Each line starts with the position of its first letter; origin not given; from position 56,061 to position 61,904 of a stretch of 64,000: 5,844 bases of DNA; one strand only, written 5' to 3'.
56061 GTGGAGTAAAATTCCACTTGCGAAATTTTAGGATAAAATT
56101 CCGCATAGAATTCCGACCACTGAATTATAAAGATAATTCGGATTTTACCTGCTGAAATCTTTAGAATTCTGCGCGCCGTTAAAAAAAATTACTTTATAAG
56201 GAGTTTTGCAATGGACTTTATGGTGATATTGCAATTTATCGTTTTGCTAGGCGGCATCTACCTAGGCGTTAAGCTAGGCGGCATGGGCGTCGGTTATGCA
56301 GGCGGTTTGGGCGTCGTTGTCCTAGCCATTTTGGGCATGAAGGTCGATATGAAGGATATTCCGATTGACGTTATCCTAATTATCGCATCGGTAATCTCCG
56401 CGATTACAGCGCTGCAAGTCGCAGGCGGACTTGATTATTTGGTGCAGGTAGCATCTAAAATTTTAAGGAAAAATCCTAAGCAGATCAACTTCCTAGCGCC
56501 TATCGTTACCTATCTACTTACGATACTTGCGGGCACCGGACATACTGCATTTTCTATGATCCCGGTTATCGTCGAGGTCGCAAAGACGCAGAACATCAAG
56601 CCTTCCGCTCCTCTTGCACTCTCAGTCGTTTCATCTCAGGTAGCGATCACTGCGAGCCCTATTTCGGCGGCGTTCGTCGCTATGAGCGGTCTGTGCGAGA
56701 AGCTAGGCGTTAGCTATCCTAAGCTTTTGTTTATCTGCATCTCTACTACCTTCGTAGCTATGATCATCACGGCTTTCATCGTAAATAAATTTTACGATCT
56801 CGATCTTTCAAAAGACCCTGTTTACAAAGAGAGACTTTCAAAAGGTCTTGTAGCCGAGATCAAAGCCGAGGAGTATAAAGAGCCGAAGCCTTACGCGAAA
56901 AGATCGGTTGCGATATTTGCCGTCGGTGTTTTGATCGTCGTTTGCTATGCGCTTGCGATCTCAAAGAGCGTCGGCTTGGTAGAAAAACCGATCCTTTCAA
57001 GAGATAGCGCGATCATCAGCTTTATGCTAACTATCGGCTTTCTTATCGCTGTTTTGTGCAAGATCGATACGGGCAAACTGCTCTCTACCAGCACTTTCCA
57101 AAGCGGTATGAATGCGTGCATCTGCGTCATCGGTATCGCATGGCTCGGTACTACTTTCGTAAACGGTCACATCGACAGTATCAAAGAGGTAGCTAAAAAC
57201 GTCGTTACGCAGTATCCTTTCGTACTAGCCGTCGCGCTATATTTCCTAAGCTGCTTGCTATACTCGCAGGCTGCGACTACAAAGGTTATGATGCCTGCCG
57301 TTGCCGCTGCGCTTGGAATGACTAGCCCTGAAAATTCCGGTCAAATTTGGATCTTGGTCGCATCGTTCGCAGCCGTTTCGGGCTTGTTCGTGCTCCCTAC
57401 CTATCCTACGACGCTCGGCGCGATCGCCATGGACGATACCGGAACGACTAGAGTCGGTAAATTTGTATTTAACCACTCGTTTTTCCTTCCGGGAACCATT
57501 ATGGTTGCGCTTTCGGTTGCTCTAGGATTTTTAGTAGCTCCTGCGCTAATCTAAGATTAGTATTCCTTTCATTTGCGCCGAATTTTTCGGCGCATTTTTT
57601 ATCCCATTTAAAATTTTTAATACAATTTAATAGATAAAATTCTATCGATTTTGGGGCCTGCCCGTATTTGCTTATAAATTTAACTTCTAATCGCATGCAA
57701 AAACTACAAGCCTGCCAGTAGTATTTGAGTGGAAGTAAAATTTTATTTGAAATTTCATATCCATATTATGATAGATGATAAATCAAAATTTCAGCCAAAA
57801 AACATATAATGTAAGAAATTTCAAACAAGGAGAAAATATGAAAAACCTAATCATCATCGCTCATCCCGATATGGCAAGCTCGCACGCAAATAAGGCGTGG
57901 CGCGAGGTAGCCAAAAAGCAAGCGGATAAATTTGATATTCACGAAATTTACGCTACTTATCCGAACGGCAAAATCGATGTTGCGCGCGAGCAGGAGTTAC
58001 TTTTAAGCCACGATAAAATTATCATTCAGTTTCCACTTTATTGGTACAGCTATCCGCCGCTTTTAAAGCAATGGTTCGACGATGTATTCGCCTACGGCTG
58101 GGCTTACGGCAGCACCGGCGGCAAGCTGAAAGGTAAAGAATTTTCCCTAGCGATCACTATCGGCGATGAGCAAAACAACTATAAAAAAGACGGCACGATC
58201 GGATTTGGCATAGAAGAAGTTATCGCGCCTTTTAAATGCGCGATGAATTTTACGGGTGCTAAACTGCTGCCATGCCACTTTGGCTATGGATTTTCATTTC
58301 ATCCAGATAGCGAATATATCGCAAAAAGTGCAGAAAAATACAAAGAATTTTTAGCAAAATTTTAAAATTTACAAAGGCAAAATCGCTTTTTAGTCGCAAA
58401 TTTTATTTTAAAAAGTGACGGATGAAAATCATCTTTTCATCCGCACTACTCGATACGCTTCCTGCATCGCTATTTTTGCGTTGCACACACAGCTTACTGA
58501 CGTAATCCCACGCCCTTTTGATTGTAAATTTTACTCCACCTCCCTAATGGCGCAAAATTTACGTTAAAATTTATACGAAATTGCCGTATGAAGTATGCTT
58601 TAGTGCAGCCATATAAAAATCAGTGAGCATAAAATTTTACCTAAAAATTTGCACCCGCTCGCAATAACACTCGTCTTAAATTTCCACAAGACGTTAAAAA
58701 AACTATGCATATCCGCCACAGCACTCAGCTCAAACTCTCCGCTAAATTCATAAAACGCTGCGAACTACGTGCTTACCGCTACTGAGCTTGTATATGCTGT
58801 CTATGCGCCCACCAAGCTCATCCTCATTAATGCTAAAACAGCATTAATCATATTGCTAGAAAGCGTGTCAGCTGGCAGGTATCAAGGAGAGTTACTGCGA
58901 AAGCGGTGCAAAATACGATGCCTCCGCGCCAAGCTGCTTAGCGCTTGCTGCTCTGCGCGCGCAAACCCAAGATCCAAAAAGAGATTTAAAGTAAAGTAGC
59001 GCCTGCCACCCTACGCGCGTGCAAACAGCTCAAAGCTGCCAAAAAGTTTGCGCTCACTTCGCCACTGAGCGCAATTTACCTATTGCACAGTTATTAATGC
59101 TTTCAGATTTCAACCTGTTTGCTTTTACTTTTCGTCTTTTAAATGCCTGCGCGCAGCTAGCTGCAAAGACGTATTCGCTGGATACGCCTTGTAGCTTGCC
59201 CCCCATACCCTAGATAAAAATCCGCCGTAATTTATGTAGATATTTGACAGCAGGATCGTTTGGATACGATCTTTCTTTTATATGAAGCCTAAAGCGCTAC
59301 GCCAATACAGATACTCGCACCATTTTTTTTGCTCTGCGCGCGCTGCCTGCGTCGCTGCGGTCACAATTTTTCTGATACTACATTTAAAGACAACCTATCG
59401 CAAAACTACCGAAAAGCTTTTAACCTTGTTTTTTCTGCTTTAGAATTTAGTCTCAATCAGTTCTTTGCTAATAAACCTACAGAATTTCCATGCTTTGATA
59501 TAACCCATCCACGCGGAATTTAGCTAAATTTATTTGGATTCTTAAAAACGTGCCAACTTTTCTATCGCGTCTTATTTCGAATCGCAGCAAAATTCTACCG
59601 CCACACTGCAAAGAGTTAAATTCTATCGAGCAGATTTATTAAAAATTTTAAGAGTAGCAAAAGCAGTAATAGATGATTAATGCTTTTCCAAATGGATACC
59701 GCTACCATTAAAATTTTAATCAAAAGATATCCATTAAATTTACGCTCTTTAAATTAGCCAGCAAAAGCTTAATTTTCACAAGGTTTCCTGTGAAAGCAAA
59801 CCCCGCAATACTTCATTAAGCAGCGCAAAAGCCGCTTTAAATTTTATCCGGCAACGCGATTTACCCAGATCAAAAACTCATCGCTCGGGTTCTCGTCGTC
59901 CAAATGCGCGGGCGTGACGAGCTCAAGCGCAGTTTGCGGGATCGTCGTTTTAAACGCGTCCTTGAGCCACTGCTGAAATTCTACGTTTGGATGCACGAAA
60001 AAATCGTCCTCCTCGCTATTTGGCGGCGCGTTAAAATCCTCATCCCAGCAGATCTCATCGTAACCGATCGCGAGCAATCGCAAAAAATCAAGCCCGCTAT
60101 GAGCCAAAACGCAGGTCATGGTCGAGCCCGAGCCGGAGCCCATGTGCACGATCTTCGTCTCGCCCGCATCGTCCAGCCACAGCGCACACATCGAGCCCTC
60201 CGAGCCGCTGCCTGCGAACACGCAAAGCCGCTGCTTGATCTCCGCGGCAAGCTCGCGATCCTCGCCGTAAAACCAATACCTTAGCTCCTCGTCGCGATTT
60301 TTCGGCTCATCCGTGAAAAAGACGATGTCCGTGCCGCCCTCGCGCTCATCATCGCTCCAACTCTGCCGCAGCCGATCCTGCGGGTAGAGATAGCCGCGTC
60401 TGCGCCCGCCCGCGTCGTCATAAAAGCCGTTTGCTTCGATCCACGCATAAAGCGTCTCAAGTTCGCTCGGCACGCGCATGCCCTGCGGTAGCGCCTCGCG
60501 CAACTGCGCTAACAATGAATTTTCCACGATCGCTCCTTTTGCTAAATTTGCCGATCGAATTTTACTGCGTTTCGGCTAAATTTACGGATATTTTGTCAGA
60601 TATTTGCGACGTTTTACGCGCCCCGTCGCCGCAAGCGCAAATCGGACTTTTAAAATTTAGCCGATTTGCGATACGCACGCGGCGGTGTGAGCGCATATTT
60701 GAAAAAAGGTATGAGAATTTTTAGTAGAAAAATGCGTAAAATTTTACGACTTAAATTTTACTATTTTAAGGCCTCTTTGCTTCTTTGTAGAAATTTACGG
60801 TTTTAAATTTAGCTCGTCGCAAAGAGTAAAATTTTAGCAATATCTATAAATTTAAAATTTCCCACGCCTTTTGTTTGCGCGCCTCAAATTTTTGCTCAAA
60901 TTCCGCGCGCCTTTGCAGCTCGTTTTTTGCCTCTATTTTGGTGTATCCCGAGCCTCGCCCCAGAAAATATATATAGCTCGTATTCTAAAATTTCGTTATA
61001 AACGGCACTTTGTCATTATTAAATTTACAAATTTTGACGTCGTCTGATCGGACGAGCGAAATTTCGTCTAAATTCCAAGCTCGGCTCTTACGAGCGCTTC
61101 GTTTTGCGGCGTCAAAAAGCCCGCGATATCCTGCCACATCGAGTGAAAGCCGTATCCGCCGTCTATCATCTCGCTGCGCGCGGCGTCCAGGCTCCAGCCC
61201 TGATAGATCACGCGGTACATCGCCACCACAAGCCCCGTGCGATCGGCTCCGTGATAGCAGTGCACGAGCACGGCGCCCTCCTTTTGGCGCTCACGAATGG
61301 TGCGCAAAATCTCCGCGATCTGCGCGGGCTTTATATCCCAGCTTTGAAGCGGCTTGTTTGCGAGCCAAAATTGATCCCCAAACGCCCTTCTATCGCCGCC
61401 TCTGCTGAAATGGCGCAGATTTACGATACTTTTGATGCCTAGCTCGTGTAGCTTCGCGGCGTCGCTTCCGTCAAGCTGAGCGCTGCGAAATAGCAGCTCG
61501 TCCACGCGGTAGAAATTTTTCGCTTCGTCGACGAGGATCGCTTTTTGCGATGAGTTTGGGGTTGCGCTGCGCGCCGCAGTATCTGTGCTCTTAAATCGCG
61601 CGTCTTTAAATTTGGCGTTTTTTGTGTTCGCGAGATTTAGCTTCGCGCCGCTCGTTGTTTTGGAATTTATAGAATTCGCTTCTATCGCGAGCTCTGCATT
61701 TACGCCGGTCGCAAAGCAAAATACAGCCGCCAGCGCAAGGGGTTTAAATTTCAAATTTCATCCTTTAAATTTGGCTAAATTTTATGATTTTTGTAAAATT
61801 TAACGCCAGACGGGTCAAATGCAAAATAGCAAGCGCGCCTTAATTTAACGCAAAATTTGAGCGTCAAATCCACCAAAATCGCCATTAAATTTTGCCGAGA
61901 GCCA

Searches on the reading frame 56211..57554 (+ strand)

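Call 43: search_protein_families(library=pfam, proteins=[window:56211-57554:+], max_evalue=0.00001)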
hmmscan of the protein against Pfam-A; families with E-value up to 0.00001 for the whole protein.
window:56211-57554:+ (447 aa): 2 families
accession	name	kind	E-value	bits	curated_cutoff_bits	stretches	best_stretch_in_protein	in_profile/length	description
PF03605.20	DcuA_DcuB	-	4.3e-135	450.8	27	1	8-370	1-366/368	Anaerobic c4-dicarboxylate membrane transporter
PF03600.22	CitMHS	-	1.2e-08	34.9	31.9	1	31-375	18-324/336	Citrate transporter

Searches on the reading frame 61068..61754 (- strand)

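Call 43: search_protein_families(library=pfam, proteins=[window:61068-61754:-], max_evalue=0.00001)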
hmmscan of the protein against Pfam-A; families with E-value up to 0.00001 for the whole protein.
window:61068-61754:- (228 aa): 5 families
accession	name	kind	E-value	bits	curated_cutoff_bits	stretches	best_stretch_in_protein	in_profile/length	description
PF13350.11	Y_phosphatase3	-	8.3e-11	42.7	22.2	1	143-179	115-148/240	Tyrosine phosphatase family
PF03162.18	Y_phosphatase2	-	4.7e-08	33.2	27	1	79-195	5-126/165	Tyrosine phosphatase family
PF22784.1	PTP-SAK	-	5.3e-07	30.2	27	1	89-184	14-112/153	Swiss Army Knife protein, DSP-PTPase phosphatase domain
PF00782.25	DSPc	-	5.9e-07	29.8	33.5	1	146-192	62-106/133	Dual specificity phosphatase, catalytic domain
PF22785.1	Tc-R-P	-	5.9e-06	27.2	27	0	100-182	17-102/106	Polymorphic toxin system, DSP-PTPase phosphatase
